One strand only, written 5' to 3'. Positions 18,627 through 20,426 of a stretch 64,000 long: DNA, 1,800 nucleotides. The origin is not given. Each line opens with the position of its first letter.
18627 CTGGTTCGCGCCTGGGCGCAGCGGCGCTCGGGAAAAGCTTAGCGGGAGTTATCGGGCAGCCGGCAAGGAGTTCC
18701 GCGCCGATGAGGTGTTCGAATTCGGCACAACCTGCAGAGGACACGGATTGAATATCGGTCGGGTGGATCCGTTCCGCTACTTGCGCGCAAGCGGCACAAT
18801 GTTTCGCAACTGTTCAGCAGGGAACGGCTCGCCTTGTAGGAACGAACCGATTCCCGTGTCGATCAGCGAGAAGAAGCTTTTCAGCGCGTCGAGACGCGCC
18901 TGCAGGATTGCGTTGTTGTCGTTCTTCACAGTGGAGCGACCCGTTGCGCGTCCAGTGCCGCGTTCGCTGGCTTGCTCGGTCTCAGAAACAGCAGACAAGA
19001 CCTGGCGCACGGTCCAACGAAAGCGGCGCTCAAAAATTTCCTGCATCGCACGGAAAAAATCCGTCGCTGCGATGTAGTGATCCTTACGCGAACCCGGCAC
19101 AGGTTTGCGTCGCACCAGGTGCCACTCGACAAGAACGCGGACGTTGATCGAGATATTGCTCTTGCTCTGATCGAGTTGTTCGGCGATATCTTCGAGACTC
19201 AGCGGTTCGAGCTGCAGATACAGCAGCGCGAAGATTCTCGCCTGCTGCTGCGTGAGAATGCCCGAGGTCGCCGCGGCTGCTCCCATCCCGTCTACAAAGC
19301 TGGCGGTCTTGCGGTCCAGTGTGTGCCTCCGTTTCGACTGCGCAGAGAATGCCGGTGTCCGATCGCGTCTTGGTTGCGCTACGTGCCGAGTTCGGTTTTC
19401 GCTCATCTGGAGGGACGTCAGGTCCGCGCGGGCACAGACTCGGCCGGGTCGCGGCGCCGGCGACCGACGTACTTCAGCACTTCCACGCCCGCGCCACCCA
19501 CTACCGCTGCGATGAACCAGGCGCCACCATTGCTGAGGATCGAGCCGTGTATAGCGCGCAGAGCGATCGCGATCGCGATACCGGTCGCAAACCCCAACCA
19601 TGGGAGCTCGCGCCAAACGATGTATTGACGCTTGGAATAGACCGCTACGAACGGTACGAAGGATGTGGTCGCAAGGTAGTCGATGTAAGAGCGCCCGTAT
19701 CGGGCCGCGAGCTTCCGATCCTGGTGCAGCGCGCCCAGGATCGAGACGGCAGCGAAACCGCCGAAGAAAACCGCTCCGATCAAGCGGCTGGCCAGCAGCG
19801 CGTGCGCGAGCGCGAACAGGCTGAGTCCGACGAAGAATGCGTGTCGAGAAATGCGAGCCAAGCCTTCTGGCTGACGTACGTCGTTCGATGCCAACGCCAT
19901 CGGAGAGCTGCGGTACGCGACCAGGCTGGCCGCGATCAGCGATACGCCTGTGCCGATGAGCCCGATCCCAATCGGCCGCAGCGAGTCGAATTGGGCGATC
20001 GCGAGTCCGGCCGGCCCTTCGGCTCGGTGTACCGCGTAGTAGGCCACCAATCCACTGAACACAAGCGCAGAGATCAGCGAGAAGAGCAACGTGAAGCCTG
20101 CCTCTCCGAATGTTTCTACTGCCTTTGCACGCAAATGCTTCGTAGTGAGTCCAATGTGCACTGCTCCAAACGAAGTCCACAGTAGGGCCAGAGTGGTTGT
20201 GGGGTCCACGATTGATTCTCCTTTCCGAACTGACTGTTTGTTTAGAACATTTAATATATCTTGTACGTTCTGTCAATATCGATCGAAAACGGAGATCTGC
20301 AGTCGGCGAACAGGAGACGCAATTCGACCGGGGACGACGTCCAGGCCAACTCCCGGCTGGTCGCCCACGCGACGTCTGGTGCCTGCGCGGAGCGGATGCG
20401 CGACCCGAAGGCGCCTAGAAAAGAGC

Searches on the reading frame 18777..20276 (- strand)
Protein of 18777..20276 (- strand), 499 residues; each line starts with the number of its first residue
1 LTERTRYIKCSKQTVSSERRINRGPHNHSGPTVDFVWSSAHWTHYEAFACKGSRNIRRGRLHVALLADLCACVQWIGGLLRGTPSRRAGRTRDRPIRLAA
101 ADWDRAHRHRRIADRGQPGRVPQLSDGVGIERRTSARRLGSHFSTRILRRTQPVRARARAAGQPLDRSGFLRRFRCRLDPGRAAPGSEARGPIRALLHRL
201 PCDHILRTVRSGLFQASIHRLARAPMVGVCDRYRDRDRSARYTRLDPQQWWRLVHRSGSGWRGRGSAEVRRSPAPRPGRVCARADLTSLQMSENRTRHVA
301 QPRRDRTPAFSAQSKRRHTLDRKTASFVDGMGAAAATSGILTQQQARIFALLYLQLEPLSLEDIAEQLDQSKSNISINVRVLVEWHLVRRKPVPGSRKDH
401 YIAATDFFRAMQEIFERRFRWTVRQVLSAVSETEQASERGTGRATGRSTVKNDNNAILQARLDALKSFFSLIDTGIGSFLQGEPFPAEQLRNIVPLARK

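Call 55: search_protein_families(library=pfam, proteins=[window:18777-20276:-])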
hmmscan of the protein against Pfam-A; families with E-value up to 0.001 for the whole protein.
window:18777-20276:- (499 aa): 6 families
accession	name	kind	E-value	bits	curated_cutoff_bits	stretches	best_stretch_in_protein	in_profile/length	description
PF12802.13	MarR_2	-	4.6e-08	33.5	27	1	341-398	3-60/61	MarR family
PF12840.13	HTH_20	-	2.5e-05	24.6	27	1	346-386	7-46/51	Helix-turn-helix domain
PF13463.12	HTH_27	-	2.6e-05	24.9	22.2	1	341-406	1-66/68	Winged helix DNA-binding domain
PF25212.1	HVO_A0114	-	3.7e-05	23.9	27.6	1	337-392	16-70/84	HVO_A0114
PF04545.22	Sigma70_r4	-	0.00047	20.1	24.1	0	341-376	5-38/50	Sigma-70, region 4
PF09339.16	HTH_IclR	-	0.00052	20.2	22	0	348-391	8-51/52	IclR helix-turn-helix domain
